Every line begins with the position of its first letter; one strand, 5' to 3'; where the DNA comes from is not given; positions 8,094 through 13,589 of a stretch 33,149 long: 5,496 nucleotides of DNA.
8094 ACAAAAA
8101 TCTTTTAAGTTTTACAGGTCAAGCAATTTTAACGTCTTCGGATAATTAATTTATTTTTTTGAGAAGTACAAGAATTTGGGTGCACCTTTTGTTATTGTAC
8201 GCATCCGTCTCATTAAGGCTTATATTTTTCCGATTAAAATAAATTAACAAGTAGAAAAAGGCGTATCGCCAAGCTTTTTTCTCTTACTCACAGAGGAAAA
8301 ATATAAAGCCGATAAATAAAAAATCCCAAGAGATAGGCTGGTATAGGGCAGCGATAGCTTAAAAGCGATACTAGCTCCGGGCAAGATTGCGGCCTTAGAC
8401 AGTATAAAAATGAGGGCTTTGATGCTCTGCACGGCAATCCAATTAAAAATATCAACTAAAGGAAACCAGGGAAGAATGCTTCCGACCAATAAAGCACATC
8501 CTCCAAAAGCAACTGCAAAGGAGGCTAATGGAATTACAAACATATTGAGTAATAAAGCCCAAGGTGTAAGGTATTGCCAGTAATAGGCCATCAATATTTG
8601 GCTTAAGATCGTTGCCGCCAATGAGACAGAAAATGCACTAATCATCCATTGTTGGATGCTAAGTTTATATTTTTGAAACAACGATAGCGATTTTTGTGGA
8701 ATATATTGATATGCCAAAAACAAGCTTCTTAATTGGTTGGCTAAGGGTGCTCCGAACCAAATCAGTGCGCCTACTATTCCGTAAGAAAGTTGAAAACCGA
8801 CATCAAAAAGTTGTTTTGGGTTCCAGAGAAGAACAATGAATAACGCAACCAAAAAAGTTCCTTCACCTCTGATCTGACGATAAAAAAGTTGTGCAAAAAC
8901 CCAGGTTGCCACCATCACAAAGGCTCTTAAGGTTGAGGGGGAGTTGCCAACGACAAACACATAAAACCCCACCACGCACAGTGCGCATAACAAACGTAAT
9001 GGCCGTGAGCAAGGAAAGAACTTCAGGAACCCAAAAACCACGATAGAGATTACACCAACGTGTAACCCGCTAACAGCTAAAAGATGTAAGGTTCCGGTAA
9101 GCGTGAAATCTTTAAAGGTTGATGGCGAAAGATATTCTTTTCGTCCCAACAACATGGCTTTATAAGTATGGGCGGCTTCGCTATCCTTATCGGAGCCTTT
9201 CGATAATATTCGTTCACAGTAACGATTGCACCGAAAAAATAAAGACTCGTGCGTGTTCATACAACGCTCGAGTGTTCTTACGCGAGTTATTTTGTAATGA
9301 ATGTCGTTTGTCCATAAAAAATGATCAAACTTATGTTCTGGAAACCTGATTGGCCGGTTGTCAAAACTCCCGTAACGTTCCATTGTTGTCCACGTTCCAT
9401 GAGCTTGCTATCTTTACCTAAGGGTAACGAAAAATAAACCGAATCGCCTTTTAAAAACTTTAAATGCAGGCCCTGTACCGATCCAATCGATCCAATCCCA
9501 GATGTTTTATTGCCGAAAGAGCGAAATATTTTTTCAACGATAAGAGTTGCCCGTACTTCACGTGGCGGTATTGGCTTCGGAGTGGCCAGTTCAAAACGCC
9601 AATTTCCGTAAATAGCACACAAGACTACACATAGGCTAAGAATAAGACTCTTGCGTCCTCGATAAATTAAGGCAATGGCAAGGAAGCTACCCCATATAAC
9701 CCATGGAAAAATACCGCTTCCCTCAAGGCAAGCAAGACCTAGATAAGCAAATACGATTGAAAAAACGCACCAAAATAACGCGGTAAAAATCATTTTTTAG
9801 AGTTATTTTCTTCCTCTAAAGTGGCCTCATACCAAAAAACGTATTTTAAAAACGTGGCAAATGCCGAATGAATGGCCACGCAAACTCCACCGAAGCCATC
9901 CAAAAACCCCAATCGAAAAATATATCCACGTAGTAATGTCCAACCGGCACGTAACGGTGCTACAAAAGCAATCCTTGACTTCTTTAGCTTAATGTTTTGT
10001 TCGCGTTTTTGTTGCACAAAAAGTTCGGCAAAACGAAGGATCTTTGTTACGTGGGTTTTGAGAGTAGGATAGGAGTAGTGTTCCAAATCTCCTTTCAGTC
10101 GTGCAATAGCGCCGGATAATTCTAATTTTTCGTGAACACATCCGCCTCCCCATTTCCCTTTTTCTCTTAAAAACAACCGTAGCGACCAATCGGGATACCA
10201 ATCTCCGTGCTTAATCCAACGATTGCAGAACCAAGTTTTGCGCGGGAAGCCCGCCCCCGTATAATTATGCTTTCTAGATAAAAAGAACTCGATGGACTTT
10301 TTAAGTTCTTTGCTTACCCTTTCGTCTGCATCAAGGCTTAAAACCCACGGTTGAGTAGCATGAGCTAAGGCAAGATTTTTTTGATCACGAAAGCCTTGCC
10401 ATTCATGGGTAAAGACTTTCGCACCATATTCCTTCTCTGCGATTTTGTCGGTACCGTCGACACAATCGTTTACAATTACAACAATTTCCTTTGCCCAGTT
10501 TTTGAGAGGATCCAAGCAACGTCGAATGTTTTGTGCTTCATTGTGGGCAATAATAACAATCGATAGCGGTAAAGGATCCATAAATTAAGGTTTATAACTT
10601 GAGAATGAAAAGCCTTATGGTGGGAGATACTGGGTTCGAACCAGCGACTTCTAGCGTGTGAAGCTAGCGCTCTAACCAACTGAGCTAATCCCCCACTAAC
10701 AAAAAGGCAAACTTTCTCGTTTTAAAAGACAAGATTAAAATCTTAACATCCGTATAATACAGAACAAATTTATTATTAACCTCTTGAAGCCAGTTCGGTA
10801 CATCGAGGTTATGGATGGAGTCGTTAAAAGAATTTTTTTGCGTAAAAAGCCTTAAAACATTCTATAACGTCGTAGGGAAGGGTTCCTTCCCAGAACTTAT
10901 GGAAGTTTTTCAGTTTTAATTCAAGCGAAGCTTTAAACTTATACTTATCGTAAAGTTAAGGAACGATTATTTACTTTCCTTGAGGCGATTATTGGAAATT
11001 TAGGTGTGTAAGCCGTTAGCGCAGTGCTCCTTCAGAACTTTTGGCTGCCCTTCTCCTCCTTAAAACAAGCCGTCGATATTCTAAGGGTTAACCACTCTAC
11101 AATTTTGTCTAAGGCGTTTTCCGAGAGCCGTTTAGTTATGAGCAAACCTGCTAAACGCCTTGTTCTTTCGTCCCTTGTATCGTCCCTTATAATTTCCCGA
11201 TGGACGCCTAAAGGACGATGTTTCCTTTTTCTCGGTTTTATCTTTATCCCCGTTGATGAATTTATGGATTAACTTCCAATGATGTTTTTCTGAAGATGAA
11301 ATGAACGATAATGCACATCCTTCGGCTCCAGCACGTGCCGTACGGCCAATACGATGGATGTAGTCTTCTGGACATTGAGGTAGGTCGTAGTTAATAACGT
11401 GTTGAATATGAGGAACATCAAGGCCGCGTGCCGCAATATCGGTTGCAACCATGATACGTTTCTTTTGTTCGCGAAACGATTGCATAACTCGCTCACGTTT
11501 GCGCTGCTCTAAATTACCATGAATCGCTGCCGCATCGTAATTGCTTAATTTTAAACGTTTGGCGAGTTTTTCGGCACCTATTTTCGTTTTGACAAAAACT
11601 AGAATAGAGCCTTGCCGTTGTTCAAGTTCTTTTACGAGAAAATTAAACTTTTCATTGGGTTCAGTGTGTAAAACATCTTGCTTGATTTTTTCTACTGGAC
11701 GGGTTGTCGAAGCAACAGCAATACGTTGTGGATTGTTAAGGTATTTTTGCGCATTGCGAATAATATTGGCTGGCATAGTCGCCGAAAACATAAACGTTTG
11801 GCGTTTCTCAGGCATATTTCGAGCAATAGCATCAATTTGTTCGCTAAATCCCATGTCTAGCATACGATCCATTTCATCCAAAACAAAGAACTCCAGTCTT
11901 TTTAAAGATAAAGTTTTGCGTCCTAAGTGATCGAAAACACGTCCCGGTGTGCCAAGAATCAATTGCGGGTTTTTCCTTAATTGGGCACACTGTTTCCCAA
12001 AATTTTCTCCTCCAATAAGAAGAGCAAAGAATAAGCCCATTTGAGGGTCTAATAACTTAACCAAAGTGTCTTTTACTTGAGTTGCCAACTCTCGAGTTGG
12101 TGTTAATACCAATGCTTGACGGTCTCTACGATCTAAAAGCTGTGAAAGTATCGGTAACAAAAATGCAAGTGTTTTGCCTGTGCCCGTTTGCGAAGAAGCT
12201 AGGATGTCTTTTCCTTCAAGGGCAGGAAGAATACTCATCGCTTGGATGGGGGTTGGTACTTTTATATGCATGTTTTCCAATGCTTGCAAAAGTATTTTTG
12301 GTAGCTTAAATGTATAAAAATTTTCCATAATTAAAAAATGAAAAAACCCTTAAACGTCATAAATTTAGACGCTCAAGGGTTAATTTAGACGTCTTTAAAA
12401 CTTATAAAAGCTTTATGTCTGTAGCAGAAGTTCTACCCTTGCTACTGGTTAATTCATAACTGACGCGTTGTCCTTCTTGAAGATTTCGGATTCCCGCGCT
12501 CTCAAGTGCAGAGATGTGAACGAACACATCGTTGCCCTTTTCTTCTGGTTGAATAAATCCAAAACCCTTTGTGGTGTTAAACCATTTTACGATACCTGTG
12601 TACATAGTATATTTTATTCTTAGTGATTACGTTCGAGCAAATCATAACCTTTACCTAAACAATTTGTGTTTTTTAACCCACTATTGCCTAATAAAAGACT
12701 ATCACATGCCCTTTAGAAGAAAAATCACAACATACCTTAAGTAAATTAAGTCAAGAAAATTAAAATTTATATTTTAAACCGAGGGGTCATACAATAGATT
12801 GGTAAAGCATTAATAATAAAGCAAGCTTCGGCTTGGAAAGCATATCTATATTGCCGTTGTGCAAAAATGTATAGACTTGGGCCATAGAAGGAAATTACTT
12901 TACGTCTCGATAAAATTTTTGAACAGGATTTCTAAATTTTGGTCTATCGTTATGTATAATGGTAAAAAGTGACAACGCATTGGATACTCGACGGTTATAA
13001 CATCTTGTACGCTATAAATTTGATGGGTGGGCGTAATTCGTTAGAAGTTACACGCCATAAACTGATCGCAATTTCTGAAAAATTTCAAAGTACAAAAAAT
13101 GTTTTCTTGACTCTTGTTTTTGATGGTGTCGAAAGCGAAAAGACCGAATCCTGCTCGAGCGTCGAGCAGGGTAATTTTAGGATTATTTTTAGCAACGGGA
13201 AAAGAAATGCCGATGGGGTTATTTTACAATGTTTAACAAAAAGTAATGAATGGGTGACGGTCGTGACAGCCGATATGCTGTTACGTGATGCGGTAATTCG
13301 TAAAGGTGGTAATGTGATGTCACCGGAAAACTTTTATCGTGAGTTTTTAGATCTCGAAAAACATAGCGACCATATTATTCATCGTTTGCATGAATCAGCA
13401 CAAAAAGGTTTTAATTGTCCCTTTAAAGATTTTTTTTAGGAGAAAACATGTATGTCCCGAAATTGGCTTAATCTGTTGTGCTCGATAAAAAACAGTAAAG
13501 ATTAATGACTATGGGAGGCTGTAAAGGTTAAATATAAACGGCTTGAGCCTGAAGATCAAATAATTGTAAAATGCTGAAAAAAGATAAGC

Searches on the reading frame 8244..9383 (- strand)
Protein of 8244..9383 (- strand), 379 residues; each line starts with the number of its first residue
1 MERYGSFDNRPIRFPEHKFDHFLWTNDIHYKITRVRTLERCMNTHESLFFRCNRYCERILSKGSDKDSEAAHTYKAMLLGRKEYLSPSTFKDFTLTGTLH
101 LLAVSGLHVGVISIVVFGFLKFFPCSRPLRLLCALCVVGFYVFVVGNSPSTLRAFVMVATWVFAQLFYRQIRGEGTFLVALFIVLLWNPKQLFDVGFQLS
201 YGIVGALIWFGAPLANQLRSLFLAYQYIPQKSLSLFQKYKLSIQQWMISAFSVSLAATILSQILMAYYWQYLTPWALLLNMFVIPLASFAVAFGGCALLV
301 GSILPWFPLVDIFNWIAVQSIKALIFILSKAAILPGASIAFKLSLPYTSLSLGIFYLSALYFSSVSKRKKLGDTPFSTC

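Call 7: search_protein_families(library=pfam, proteins=[window:8244-9383:-], max_evalue=0.001)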
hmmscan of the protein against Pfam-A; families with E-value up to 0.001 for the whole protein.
window:8244-9383:- (379 aa): 1 family
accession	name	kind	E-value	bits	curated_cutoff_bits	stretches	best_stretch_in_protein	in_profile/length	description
PF03772.21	Competence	-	8.7e-52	176.6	23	1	77-362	1-262/270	Competence protein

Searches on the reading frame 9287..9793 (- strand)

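Call 7: search_protein_families(library=pfam, proteins=[window:9287-9793:-], max_evalue=0.001)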
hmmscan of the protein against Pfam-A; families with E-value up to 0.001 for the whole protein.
window:9287-9793:- (168 aa): 0 families

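Call 68: search_protein_families(library=ncbifam, proteins=[window:9287-9793:-], max_evalue=0.001)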
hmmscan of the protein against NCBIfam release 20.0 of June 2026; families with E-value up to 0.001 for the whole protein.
window:9287-9793:- (168 aa): 0 families

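Call 75: search_protein_families(library=pfam, proteins=[window:9287-9793:-], max_evalue=1)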
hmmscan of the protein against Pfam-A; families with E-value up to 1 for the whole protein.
window:9287-9793:- (168 aa): 1 family
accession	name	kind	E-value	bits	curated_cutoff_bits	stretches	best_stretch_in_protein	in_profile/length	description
PF13567.11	DUF4131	-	0.074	13.2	31.6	1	25-145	25-131/165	Domain of unknown function (DUF4131)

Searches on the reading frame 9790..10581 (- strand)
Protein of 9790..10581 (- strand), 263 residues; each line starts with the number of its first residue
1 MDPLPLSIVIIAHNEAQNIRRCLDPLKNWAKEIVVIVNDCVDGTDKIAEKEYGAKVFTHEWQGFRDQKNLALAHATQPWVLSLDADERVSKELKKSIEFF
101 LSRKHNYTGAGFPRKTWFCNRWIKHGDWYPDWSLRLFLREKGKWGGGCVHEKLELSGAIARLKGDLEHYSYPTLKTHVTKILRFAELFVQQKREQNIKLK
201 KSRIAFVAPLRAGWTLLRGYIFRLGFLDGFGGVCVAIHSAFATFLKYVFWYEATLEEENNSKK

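Call 7: search_protein_families(library=pfam, proteins=[window:9790-10581:-], max_evalue=0.001)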
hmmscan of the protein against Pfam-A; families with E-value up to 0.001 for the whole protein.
window:9790-10581:- (263 aa): 2 families
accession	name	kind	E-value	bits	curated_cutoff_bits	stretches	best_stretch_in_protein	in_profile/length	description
PF00535.33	Glycos_transf_2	-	1.1e-18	68.2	23.3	1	7-146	1-151/168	Glycosyl transferase family 2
PF13704.12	Glyco_tranf_2_4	-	2.9e-06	28.1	27.5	1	13-89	1-84/98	Glycosyl transferase family 2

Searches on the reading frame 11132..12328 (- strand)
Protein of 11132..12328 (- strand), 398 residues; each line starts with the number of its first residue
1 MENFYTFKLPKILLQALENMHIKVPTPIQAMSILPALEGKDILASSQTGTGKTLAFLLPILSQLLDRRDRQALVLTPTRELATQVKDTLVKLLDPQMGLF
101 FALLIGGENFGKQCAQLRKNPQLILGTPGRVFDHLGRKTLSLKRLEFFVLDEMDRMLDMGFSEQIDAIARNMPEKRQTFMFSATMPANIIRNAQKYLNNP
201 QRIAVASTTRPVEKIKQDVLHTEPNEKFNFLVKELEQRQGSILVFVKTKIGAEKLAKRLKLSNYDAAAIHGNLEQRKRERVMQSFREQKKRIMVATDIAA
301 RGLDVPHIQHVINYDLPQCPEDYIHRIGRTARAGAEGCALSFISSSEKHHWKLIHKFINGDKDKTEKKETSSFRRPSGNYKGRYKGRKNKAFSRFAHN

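Call 5: search_protein_families(library=pfam, proteins=[window:11132-12328:-], max_evalue=0.01)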
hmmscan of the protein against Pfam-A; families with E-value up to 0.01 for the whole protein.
window:11132-12328:- (398 aa): 7 families
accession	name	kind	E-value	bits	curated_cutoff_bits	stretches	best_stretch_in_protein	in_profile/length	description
PF00270.35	DEAD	-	6.4e-49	166.3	26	1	26-189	1-164/167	DEAD/DEAH box helicase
PF00271.37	Helicase_C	-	2.5e-34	118.3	23.5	1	226-334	1-110/110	Helicase conserved C-terminal domain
PF04851.21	ResIII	-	5.8e-10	39.7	22.5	1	39-185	23-162/164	Type III restriction enzyme, res subunit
PF16203.11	ERCC3_RAD25_C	-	6e-06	26.2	27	1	227-314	48-131/248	ERCC3/RAD25/XPB C-terminal helicase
PF06862.17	Utp25_C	-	0.0001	22.5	32.8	1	213-323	14-133/190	Utp25, C-terminal domain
PF21090.3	P-loop_SecA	-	0.0034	17.4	27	1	216-305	7-97/205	SecA P-loop domain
PF07652.20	Flavi_DEAD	-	0.0055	17.1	21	0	47-90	12-54/148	Flavivirus DEAD domain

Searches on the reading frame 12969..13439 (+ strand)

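Call 5: search_protein_families(library=pfam, proteins=[window:12969-13439:+], max_evalue=0.01)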
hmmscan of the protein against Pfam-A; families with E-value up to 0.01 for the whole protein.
window:12969-13439:+ (156 aa): 2 families
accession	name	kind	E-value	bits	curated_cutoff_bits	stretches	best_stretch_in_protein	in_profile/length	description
PF05991.17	NYN_YacP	-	2.4e-21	76.9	24.6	1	6-146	2-147/166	YacP-like NYN domain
PF02639.20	DUF188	-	0.0035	17.4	24.3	1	71-120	31-77/130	Uncharacterized BCR, YaiI/YqxD family COG1671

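Call 68: search_protein_families(library=ncbifam, proteins=[window:12969-13439:+], max_evalue=0.001)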
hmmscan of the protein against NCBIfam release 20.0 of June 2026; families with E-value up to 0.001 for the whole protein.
window:12969-13439:+ (156 aa): 0 families
